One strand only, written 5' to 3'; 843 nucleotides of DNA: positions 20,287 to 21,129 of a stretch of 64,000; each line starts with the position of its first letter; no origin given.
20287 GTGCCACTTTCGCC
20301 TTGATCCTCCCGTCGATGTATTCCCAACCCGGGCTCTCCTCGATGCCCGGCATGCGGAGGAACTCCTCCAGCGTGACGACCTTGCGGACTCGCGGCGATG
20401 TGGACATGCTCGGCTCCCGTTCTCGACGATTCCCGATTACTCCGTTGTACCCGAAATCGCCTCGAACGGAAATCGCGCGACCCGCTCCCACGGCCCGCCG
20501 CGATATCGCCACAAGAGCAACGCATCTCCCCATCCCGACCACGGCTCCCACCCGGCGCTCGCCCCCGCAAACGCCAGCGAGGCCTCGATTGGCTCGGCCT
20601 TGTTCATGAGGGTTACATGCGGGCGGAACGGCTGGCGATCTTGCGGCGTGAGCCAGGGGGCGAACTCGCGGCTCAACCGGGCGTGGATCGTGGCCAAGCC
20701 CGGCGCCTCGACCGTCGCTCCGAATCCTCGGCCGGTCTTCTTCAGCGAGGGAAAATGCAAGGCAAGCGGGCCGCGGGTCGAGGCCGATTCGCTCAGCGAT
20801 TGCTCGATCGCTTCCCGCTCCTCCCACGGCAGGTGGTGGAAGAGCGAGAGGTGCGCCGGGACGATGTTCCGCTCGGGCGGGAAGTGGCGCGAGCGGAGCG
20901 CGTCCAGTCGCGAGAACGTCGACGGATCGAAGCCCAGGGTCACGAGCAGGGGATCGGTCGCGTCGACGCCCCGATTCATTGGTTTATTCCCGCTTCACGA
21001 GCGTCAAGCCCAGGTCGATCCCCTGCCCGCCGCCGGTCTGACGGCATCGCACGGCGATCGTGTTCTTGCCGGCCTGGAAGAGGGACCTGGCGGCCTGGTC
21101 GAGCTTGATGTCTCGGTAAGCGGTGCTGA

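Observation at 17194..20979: Tightly coupled four-gene operon: 2H phosphoesterase (LigT-like) - Uma2 endonuclease - XPB helicase - Bax1-like nuclease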

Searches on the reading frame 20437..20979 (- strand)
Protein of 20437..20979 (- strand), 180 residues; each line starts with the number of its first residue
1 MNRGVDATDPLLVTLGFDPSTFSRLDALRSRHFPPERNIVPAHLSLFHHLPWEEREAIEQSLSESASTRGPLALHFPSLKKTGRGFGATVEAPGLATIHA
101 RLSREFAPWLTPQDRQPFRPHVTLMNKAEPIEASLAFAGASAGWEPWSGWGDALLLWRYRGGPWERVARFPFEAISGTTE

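Call 4: search_protein_families(library=pfam, proteins=[window:20437-20979:-], max_evalue=0.01)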
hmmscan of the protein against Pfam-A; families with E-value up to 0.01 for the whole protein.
window:20437-20979:- (180 aa): 1 family
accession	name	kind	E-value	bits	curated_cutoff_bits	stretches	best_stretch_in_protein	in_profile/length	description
PF13563.12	2_5_RNA_ligase2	-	2.5e-22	80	27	1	18-162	2-151/152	2'-5' RNA ligase superfamily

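Call 7: search_protein_families(library=padloc, proteins=[window:20440-20979:-], max_evalue=0.01)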
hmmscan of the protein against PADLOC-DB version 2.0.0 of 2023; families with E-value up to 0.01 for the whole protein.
seq(180 aa): 0 families

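Call 8: search_protein_families(library=ncbifam, proteins=[window:20440-20979:-], max_evalue=0.01)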
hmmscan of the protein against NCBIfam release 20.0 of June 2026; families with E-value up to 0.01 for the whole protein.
seq(180 aa): 1 family
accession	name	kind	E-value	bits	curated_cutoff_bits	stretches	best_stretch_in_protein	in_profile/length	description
TIGR02258.1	2_5_ligase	equivalog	0.00078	19.4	65.7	1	55-132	54-135/180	RNA 2',3'-cyclic phosphodiesterase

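Call 22: find_homologous_proteins(query=window:20440-20979:-, max_evalue=0.00001)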
Query seq(180 aa) (180 aa): 1598 proteins with E <= 0.00001 among 2157 candidates; the best 120 are listed.
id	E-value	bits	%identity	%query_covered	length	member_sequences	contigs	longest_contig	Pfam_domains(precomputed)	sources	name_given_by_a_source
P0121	1.7e-117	408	100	100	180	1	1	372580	PF13563.13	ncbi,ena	-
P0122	4.8e-71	257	65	94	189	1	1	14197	PF13563.13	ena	-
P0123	1.7e-68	249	66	94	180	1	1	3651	PF13563.13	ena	-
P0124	6.6e-68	247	65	94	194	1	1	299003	PF13563.13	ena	-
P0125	9.8e-68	246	65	94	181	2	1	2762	PF13563.13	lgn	-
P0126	3.2e-67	244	63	96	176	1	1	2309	PF13563.13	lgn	-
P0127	6.0e-67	244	63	93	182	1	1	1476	PF13563.13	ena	-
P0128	2.6e-66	241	64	94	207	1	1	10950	PF13563.13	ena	-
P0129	3.3e-66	241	63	92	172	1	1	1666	PF13563.13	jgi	jgi:2'-5' RNA ligase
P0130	5.8e-66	240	61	93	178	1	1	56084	PF13563.13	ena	-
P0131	7.5e-66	240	64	96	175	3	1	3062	PF13563.13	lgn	-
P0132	1.5e-65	239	64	91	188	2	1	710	PF13563.13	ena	-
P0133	2.4e-65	238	62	91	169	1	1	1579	PF13563.13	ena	-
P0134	2.4e-65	238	64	92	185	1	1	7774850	PF13563.13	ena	-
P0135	1.3e-64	236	61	97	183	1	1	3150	PF13563.13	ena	-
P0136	2.5e-64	235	62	91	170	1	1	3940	PF13563.13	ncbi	-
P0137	6.2e-64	234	64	90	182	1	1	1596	PF13563.13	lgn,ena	-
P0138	6.3e-64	234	64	94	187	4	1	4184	PF13563.13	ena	-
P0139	6.6e-64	234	62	94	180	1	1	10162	PF13563.13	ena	-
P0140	8.6e-64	233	61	93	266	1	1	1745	PF13563.13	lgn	-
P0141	9.5e-64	233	63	97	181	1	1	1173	PF13563.13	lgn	-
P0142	1.0e-63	233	64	91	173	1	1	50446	PF13563.13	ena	-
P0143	2.0e-63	232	62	94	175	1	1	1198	PF13563.13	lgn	-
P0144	5.1e-63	231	63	94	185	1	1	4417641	PF13563.13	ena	-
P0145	9.5e-63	230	61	93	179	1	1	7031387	PF13563.13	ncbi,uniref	ncbi:2'-5' RNA ligase family protein [Tundrisphaera sp. TA3]|uniref:2'-5' RNA ligase family protein 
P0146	2.0e-62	229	61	98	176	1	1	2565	PF13563.13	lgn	-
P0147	3.1e-62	228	62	96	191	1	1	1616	PF13563.13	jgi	jgi:2'-5' RNA ligase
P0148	3.8e-62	228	60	91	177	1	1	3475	PF13563.13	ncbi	-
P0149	6.2e-62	227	61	95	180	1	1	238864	PF13563.13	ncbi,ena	-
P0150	1.3e-61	226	62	94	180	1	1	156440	PF13563.13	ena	-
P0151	1.6e-61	226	65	88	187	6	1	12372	PF13563.13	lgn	-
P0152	9.4e-61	223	58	96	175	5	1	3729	PF13563.13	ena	-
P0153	1.2e-60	223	60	92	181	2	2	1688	PF13563.13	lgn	-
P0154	1.7e-60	222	61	93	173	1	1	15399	PF13563.13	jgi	jgi:2'-5' RNA ligase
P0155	1.8e-60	222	62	91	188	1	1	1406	PF13563.13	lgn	-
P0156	2.4e-60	222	62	91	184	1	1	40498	PF13563.13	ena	-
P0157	6.2e-60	221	59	94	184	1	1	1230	PF13563.13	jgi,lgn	-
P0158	1.1e-59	220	60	90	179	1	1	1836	PF13563.13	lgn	-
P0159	2.0e-59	219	59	93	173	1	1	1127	PF13563.13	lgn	-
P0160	2.2e-59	219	58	96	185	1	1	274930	PF13563.13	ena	-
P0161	3.1e-59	218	60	89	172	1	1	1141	PF13563.13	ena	-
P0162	3.8e-59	218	59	94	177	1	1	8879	PF13563.13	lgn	-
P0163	6.6e-59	217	60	89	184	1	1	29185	PF13563.13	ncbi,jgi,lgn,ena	-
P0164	7.7e-59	217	58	95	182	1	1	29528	PF13563.13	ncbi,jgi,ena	-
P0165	7.9e-59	217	60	92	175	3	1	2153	PF13563.13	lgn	-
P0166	1.1e-58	217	58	95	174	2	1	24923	PF13563.13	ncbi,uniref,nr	ncbi:2'-5' RNA ligase family protein [Corallococcus sicarius]|uniref:2'-5' RNA ligase family protein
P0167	1.3e-58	216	61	95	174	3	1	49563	PF13563.13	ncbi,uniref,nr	ncbi:2'-5' RNA ligase family protein [Corallococcus sp. CA053C]|uniref:2'-5' RNA ligase family prote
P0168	1.3e-58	216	59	92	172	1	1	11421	PF13563.13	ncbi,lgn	ncbi:2'-5' RNA ligase family protein [Pyxidicoccus sp. 3LFB2]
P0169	1.5e-58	216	58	94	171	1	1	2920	PF13563.13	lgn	-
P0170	1.8e-58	216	59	95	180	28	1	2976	PF13563.13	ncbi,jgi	jgi:2'-5' RNA ligase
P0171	1.8e-58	216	59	93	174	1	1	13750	PF13563.13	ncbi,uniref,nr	ncbi:2'-5' RNA ligase family protein [Corallococcus llansteffanensis]|uniref:2'-5' RNA ligase family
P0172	3.0e-58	215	58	93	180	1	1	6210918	PF13563.13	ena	-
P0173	6.9e-58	214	59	96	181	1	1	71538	PF13563.13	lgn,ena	-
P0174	1.5e-57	213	58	93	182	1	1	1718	PF13563.13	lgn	-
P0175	1.6e-57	213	60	92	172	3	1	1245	PF13563.13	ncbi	-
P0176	2.5e-57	212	57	95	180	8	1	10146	PF13563.13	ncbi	-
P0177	2.8e-57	212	56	95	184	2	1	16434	PF13563.13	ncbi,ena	-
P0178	2.9e-57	212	57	94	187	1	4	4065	PF13563.13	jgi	jgi:2'-5' RNA ligase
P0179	3.1e-57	212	58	92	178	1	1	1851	PF13563.13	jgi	jgi:2'-5' RNA ligase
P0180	4.2e-57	211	59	92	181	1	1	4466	PF13563.13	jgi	jgi:2'-5' RNA ligase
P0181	4.6e-57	211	58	93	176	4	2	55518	PF13563.13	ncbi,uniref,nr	ncbi:2'-5' RNA ligase family protein [Pyxidicoccus fallax]|uniref:2'-5' RNA ligase family protein n=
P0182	5.7e-57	211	57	93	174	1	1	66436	PF13563.13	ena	-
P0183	6.9e-57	211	59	92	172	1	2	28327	PF13563.13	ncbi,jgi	jgi:hypothetical protein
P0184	7.8e-57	211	59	93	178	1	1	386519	PF13563.13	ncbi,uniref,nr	ncbi:2'-5' RNA ligase family protein [Aggregicoccus sp. 17bor-14]|uniref:2'-5' RNA ligase family pro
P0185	9.3e-57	210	59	89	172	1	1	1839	PF13563.13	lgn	-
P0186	1.1e-56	210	57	97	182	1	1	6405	PF13563.13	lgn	-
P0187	1.4e-56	210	59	92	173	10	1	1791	PF13563.13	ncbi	-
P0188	2.0e-56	209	59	91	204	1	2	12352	PF13563.13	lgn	-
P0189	3.1e-56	209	58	91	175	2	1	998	PF13563.13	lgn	-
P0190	3.5e-56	208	59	92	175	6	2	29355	PF13563.13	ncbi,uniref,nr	ncbi:2'-5' RNA ligase family protein [Corallococcus praedator]|uniref:2'-5' RNA ligase family protei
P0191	4.6e-56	208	58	95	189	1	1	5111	PF13563.13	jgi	jgi:2'-5' RNA ligase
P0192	5.1e-56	208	59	91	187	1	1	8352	PF13563.13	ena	-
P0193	5.5e-56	208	60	89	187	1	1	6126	PF13563.13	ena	-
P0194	7.4e-56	207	60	89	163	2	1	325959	PF13563.13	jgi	jgi:2'-5' RNA ligase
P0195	8.3e-56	207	59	89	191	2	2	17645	PF13563.13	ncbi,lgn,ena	-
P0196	9.3e-56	207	54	98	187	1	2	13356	PF13563.13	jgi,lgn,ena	-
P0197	1.2e-55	207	57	93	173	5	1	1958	PF13563.13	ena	-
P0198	1.2e-55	207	58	93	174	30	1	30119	PF13563.13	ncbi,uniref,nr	ncbi:2'-5' RNA ligase family protein [Corallococcus sp. CA054B]|uniref:2'-5' RNA ligase family prote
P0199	1.5e-55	206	59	92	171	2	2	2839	PF13563.13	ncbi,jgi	jgi:hypothetical protein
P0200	9.7e-55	204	57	93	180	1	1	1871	PF13563.13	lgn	-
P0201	1.4e-54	203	59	89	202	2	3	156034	PF13563.13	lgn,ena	-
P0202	1.4e-54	203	58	91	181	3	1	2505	PF13563.13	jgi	jgi:hypothetical protein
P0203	1.8e-54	203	58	93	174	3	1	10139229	PF13563.13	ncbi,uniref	ncbi:2'-5' RNA ligase family protein [Corallococcus exercitus]|uniref:2'-5' RNA ligase family protei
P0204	2.0e-54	203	57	94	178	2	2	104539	PF13563.13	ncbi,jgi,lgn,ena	-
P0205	2.1e-54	203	59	93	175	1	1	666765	PF13563.13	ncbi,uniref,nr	ncbi:2'-5' RNA ligase family protein [Corallococcus sp. bb12-1]|uniref:2'-5' RNA ligase family prote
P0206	2.3e-54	202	53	92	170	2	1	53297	PF13563.13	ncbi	-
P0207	2.7e-54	202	57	92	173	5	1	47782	PF13563.13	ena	-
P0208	2.8e-54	202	55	91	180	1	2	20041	PF13563.13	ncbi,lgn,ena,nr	ncbi:MAG: 2'-5' RNA ligase family protein [Gemmataceae bacterium]|nr:2'-5' RNA ligase family protein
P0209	2.9e-54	202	60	92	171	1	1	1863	PF13563.13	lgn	-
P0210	3.7e-54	202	58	93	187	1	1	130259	PF13563.13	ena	-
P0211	6.3e-54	201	56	94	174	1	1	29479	PF13563.13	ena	-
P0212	8.4e-54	201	58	89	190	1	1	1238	PF13563.13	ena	-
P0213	2.1e-53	199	56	92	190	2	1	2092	PF13563.13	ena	-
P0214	2.5e-53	199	57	93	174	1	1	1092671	PF13563.13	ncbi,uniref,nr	ncbi:2'-5' RNA ligase family protein [Corallococcus macrosporus]|uniref:2'-5' RNA ligase family prot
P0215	3.1e-53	199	54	94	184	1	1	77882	PF13563.13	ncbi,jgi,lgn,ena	-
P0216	3.7e-53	199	57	91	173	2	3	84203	PF13563.13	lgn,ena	-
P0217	4.6e-53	198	57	92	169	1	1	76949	PF13563.13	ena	-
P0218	6.1e-53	198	57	93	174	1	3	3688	PF13563.13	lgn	-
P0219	7.4e-53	198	56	93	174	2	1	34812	PF13563.13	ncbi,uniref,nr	ncbi:2'-5' RNA ligase family protein [Corallococcus aberystwythensis]|uniref:2'-5' RNA ligase family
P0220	1.1e-52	197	57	93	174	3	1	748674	PF13563.13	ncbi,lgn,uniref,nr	ncbi:2'-5' RNA ligase family protein [Corallococcus caeni]|uniref:2'-5' RNA ligase family protein n=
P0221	1.4e-52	197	55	95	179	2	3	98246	PF13563.13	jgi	-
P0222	2.9e-52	196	56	91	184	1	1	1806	PF13563.13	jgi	jgi:hypothetical protein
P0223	4.1e-52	195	55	91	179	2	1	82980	PF13563.13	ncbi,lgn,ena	-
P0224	5.6e-52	195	54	91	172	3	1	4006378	PF02834.23,PF13563.13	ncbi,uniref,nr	ncbi:RNA 2',3'-cyclic phosphodiesterase [Brevundimonas sp. NIBR10]|uniref:2'-5' RNA ligase family pr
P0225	7.5e-52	194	55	91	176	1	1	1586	PF13563.13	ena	-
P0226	8.9e-52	194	54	91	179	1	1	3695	PF13563.13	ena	-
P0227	9.9e-52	194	52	91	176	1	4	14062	PF13563.13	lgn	-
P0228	1.2e-51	194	54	94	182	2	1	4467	PF13563.13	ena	-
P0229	1.8e-51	193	58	93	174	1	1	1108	PF13563.13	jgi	jgi:2'-5' RNA ligase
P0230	5.5e-51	191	55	91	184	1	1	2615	PF13563.13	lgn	-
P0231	1.0e-50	191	56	94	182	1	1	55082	PF13563.13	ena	-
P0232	1.0e-50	191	54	93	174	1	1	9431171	PF13563.13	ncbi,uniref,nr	ncbi:2'-5' RNA ligase family protein [Corallococcus sp. EGB]|uniref:2'-5' RNA ligase family protein 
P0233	2.2e-50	190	53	94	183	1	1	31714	PF13563.13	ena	-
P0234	3.7e-50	189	52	91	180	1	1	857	PF02834.23,PF13563.13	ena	-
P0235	3.7e-50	189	54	89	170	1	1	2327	PF13563.13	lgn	-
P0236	7.3e-50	188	53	91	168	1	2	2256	PF13563.13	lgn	-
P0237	1.2e-49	187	49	94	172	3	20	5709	PF13563.13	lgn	-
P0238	1.2e-49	187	53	91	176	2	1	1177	PF02834.23,PF13563.13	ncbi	-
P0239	1.3e-49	187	55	93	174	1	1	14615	PF13563.13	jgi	jgi:2'-5' RNA ligase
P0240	3.0e-49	186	51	91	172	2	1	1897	PF13563.13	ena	-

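Call 23: find_encoding_contigs(protein=P0121, flank=8000, max_places=2)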
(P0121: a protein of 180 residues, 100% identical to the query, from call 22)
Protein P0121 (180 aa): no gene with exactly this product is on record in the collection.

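Call 24: find_encoding_contigs(protein=P0122, flank=8000, max_places=2)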
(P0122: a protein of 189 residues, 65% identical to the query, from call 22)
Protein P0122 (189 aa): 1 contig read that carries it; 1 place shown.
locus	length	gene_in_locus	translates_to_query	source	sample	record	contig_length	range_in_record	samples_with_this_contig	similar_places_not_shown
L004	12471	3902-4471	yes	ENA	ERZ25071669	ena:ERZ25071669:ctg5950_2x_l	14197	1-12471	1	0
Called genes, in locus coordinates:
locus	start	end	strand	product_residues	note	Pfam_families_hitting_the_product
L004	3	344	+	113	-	?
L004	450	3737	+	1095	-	PF02837:Glyco_hydro_2_N, PF22666:Glyco_hydro_2_N2, PF00703:Glyco_hydro_2, PF02836:Glyco_hydro_2_C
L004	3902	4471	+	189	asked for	PF13563:2_5_RNA_ligase2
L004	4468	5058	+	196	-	PF05685:Uma2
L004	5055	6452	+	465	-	PF18458:XPB_DRD, PF00270:DEAD, PF04851:ResIII, PF16203:ERCC3_RAD25_C, PF00271:Helicase_C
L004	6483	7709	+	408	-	PF05626:DUF790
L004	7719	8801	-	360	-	PF00005:ABC_tran, PF13304:AAA_21 (faint), PF03459:TOBE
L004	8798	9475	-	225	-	PF00528:BPD_transp_1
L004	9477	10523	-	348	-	PF07963:N_methyl, PF07596:SBP_bac_10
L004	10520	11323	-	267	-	PF13531:SBP_bac_11, PF01547:SBP_bac_1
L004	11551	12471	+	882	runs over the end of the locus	?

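Call 25: find_encoding_contigs(protein=P0160, flank=8000, max_places=2)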
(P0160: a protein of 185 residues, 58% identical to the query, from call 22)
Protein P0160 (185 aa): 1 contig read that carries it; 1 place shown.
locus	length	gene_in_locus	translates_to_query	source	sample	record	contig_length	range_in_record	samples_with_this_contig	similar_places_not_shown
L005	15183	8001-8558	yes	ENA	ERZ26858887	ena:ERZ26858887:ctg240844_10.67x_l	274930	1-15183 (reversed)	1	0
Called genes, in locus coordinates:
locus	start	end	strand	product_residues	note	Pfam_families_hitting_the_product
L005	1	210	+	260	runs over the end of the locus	PF09335:VTT_dom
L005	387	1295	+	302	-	-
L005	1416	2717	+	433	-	PF09861:Lar_N (weak)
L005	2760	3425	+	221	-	PF00702:Hydrolase, PF12710:HAD (faint), PF13419:HAD_2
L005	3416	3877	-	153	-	-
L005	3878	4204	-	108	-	-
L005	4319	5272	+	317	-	PF06574:FAD_syn, PF01687:Flavokinase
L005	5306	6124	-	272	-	PF02265:S1-P1_nuclease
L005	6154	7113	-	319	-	PF14520:HHH_5 (faint), PF20582:UPF0758_N (faint), PF06514:PsbU (faint), PF12826:HHH_2 (faint), PF12836:HHH_3, PF00633:HHH (weak), PF12836:HHH_3, PF00633:HHH (weak), +4 more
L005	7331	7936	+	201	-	PF00849:PseudoU_synth_2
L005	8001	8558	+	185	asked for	PF13563:2_5_RNA_ligase2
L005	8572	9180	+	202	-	PF05685:Uma2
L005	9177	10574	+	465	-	PF18458:XPB_DRD, PF00270:DEAD, PF04851:ResIII, PF16203:ERCC3_RAD25_C, PF00271:Helicase_C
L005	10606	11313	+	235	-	PF05685:Uma2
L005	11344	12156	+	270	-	PF05685:Uma2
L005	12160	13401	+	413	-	PF05626:DUF790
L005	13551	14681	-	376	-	PF03372:Exo_endo_phos, PF19580:Exo_endo_phos_3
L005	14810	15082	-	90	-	-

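Call 46: find_encoding_contigs(protein=P0145, flank=6000, max_places=1)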
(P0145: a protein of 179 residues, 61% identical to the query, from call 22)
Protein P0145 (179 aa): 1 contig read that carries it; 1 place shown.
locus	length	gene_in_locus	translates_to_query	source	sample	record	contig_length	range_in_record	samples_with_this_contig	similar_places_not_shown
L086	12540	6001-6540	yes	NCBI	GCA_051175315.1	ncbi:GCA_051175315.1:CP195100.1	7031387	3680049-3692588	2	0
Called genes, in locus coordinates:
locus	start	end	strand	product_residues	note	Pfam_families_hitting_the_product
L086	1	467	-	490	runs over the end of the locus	PF01266:DAO, PF16901:DAO_C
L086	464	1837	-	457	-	PF13685:Fe-ADH_2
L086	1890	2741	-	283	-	PF00230:MIP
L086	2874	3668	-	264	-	PF12974:Phosphonate-bd (faint), PF01547:SBP_bac_1, PF13531:SBP_bac_11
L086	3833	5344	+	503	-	-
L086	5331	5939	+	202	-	PF00849:PseudoU_synth_2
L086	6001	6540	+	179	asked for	PF13563:2_5_RNA_ligase2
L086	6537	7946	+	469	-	PF18458:XPB_DRD, PF04851:ResIII, PF00270:DEAD, PF16203:ERCC3_RAD25_C, PF00271:Helicase_C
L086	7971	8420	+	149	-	PF09346:SMI1_KNR4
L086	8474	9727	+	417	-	PF05626:DUF790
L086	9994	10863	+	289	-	PF00376:MerR (faint), PF12728:HTH_17, PF02607:B12-binding_2 (weak), PF02310:B12-binding (faint)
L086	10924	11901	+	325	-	PF04542:Sigma70_r2, PF04545:Sigma70_r4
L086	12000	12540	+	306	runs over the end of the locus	PF02899:Phage_int_SAM_1, PF13495:Phage_int_SAM_4 (weak), PF00589:Phage_integrase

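Call 47: find_encoding_contigs(protein=P0134, flank=6000, max_places=1)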
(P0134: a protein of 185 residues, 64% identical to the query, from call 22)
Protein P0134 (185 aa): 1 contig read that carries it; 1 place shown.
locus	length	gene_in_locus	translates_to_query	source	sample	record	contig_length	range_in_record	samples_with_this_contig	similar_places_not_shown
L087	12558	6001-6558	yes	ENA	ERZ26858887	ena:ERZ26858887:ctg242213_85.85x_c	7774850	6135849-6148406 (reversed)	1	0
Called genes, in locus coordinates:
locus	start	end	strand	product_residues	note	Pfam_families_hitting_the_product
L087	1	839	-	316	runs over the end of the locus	PF25539:Bestrophin_2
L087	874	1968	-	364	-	PF00005:ABC_tran, PF13304:AAA_21 (faint), PF03459:TOBE (weak)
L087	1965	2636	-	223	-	PF00528:BPD_transp_1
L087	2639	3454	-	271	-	PF13531:SBP_bac_11, PF01547:SBP_bac_1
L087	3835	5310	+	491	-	-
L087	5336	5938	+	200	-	PF00849:PseudoU_synth_2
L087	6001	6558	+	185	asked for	PF13563:2_5_RNA_ligase2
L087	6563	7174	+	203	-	PF05685:Uma2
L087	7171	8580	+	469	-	PF18458:XPB_DRD, PF04851:ResIII, PF00270:DEAD, PF16203:ERCC3_RAD25_C, PF00271:Helicase_C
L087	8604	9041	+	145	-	-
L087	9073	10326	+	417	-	PF05626:DUF790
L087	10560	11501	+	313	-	PF00376:MerR (weak), PF12728:HTH_17, PF02607:B12-binding_2, PF02310:B12-binding (weak)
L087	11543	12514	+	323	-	PF04542:Sigma70_r2, PF04545:Sigma70_r4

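Call 48: find_encoding_contigs(protein=P0203, flank=6000, max_places=1)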
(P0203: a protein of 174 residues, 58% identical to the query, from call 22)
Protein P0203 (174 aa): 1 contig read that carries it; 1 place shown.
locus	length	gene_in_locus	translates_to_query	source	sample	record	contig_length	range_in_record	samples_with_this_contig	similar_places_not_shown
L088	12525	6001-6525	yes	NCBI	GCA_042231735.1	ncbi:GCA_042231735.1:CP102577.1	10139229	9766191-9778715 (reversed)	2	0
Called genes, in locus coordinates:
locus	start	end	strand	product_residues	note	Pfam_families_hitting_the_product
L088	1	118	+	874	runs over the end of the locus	PF02861:Clp_N, PF23569:NBD_SMAX1 (weak), PF00004:AAA, PF17871:AAA_lid_9, PF07724:AAA_2, PF00004:AAA, PF07728:AAA_5, PF10431:ClpB_D2-small, +5 more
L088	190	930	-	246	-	PF13417:GST_N_3 (weak), PF13410:GST_C_2 (weak)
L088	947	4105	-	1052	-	PF00069:Pkinase, PF07714:PK_Tyr_Ser-Thr, PF13424:TPR_12, PF24885:TPR_NPHP3, PF13424:TPR_12, PF13374:TPR_10 (weak), PF13424:TPR_12 (weak), PF13374:TPR_10 (weak), +2 more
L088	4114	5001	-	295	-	-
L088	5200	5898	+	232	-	PF02826:2-Hacid_dh_C, PF03446:NAD_binding_2, PF03807:F420_oxidored, PF07991:KARI_N (weak), PF10727:Rossmann-like (faint)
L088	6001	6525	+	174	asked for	PF13563:2_5_RNA_ligase2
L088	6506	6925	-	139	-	PF01316:Arg_repressor, PF02863:Arg_repressor_C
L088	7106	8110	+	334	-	PF02729:OTCace_N, PF00185:OTCace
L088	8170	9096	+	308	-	PF00696:AA_kinase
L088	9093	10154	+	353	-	PF01546:Peptidase_M20, PF07687:M20_dimer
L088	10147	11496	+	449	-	PF00206:Lyase_1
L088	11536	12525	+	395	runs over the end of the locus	PF00764:Arginosuc_synth, PF20979:Arginosuc_syn_C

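Call 55: search_solved_structures(query=window:20440-20979:-, max_evalue=1, show_alignments=2)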
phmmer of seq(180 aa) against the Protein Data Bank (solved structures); distinct sequences matched with E-value up to 1: 0.

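Call 63: list_cluster_members(proteins=[P0121])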
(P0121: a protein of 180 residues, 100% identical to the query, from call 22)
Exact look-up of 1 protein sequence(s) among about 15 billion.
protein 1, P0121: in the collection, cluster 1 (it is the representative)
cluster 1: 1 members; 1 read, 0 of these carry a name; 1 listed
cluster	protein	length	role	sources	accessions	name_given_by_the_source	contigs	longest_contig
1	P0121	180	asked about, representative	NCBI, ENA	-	-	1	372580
